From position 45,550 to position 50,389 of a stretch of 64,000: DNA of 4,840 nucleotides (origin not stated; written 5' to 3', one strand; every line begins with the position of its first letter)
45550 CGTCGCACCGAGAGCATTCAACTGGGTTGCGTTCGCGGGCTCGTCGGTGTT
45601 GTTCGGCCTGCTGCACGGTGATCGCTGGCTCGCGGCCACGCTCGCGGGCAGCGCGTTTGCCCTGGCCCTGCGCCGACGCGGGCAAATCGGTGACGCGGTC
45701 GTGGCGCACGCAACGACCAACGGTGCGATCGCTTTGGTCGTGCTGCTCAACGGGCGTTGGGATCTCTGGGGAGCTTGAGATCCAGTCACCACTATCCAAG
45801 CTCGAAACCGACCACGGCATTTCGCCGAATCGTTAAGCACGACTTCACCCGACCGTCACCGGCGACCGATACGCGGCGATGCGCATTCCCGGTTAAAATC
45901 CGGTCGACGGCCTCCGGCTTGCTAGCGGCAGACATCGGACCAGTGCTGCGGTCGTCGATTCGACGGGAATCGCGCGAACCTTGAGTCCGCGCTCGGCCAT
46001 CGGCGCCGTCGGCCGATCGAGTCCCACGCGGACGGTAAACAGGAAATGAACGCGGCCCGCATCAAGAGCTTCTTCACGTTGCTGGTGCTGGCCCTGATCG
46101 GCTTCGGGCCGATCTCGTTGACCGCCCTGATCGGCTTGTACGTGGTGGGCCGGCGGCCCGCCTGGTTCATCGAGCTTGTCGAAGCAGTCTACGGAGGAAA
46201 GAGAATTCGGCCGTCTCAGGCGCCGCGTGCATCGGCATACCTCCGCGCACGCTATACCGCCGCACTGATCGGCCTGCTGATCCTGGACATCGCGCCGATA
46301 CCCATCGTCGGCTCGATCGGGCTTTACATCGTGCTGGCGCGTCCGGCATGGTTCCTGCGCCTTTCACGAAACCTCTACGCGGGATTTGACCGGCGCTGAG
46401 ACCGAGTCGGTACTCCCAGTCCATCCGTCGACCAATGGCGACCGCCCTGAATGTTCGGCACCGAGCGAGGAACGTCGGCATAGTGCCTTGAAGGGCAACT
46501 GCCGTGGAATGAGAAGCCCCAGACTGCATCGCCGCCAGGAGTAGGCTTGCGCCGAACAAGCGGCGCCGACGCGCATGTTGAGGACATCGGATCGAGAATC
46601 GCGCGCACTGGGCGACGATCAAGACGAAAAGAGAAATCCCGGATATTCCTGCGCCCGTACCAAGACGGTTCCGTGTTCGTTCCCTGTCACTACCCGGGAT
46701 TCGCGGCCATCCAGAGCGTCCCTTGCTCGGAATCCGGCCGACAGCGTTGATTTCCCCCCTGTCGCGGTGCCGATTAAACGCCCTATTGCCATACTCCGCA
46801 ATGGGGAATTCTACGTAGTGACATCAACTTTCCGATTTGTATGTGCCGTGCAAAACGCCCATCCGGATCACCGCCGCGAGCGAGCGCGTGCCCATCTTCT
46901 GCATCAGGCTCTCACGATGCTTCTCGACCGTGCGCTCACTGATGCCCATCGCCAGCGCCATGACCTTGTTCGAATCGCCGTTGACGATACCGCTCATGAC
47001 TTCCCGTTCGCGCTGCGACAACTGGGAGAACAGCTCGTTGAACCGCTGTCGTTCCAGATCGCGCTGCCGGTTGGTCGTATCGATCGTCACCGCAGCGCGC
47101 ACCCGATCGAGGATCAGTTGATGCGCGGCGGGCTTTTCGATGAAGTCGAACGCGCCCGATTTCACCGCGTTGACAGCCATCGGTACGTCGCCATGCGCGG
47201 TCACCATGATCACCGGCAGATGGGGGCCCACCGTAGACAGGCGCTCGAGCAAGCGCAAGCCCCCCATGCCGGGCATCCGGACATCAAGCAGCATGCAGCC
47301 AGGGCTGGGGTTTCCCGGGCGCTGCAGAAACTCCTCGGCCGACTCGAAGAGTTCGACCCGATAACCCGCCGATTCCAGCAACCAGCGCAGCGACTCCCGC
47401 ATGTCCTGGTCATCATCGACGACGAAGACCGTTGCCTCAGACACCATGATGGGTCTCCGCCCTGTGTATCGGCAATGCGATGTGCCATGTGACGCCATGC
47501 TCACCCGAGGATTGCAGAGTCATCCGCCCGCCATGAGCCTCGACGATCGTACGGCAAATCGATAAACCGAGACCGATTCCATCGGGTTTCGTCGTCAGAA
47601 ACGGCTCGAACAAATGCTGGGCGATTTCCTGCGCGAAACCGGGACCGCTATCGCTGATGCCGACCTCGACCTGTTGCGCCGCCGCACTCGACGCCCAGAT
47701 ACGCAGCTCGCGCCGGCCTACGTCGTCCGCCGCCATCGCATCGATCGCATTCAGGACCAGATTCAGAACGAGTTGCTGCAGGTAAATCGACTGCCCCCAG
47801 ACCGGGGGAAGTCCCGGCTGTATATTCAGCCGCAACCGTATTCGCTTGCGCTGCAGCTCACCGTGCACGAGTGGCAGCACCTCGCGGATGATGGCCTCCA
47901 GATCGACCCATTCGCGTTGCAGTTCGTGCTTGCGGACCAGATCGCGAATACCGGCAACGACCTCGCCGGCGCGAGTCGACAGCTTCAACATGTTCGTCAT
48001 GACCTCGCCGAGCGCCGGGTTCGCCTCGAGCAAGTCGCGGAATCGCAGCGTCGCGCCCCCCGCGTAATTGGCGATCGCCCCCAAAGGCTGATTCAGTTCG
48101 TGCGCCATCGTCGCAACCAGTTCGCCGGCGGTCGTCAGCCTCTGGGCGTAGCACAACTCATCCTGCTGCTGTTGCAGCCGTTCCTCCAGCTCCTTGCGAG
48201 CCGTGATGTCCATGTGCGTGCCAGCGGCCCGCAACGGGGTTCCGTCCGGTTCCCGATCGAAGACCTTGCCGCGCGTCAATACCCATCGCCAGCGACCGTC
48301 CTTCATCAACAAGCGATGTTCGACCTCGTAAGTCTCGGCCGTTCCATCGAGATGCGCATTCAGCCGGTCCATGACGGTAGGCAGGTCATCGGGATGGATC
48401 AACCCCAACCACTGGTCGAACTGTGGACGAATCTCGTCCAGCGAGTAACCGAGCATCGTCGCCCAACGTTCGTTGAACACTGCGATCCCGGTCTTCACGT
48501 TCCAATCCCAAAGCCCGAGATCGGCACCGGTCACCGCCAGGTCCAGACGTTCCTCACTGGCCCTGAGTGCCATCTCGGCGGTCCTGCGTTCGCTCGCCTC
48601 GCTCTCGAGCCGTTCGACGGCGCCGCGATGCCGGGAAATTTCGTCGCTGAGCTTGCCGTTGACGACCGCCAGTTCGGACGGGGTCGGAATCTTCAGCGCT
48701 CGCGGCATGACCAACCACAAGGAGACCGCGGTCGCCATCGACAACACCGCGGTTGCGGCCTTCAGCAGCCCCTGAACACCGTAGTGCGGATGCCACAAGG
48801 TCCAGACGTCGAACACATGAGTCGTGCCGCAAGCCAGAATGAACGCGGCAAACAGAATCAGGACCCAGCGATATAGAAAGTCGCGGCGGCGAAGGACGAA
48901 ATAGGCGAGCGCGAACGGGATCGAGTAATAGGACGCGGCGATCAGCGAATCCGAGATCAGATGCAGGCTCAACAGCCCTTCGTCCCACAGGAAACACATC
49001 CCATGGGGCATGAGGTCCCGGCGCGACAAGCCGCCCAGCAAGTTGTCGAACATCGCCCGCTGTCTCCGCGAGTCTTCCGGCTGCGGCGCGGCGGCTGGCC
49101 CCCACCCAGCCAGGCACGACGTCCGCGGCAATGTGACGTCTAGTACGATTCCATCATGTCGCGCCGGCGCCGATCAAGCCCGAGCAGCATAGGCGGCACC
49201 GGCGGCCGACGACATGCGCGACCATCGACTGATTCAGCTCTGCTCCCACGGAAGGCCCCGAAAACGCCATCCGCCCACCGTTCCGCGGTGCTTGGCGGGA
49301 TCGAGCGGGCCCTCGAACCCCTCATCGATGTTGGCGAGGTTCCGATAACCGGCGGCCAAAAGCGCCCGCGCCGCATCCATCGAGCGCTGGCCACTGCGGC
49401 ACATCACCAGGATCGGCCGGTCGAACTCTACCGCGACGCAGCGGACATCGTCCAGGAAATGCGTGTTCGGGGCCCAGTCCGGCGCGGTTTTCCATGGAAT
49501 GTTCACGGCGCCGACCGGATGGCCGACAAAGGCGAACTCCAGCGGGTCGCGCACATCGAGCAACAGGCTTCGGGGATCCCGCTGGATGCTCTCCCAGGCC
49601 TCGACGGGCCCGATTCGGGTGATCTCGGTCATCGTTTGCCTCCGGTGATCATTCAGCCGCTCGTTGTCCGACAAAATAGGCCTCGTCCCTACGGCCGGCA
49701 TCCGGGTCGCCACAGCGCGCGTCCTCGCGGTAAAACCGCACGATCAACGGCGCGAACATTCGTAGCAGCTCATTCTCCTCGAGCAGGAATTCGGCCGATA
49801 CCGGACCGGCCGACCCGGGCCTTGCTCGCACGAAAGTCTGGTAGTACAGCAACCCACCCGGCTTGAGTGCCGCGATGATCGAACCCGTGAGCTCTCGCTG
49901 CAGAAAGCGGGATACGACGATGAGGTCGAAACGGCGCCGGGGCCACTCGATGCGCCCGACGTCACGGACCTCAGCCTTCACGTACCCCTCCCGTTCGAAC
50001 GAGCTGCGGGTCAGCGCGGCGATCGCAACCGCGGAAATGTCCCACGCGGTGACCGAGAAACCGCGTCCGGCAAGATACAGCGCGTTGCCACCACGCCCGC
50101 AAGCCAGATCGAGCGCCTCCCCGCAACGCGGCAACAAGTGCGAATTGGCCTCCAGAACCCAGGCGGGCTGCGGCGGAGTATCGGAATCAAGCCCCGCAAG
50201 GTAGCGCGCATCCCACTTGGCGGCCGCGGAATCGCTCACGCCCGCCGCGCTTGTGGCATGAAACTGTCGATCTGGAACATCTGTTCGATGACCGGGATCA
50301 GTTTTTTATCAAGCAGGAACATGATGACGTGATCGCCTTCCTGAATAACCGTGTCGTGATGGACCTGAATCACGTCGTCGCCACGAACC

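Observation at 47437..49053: Plant-ETR1-type ethylene-binding histidine kinase with a cognate FixJ regulator beside a biofilm/EPS locus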

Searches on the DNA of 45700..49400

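Call 66: search_rna_families(source=window, start=45700, end=49400, threshold=evalue, max_evalue=1)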
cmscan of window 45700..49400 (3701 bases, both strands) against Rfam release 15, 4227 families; matches with E-value up to 1: 1.
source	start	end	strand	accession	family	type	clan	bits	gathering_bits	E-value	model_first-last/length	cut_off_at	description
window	45849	45984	+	RF02404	P33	Gene; sRNA;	-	19.5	45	0.91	1-160/160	no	Pseudomonas sRNA P33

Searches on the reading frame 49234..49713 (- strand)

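Call 13: search_protein_families(library=pfam, proteins=[window:49234-49713:-], max_evalue=0.001)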
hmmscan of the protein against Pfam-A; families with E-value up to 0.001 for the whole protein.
window:49234-49713:- (159 aa): 1 family
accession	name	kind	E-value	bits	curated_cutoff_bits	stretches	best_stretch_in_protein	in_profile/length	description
PF00581.25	Rhodanese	-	4.9e-15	56.2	22.2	1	41-135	7-98/102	Rhodanese-like domain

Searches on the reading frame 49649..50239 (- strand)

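Call 13: search_protein_families(library=pfam, proteins=[window:49649-50239:-], max_evalue=0.001)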
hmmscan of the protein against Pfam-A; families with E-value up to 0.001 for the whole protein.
window:49649-50239:- (196 aa): 6 families
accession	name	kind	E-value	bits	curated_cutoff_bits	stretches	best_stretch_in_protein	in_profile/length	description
PF03848.20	TehB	-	2e-12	47.4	20.4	1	30-165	24-163/193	Tellurite resistance protein TehB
PF13649.12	Methyltransf_25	-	1.1e-10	42.5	27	1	43-129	2-97/97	Methyltransferase domain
PF13489.12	Methyltransf_23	-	1.2e-08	35.3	27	1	36-138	20-121/164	Methyltransferase domain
PF08241.18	Methyltransf_11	-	8.7e-08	33.1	21.2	1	43-131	1-93/95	Methyltransferase domain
PF08242.18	Methyltransf_12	-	7.8e-07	30.2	30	1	43-131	1-98/98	Methyltransferase domain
PF13847.12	Methyltransf_31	-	1.6e-06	28.3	27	1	42-137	7-113/145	Methyltransferase domain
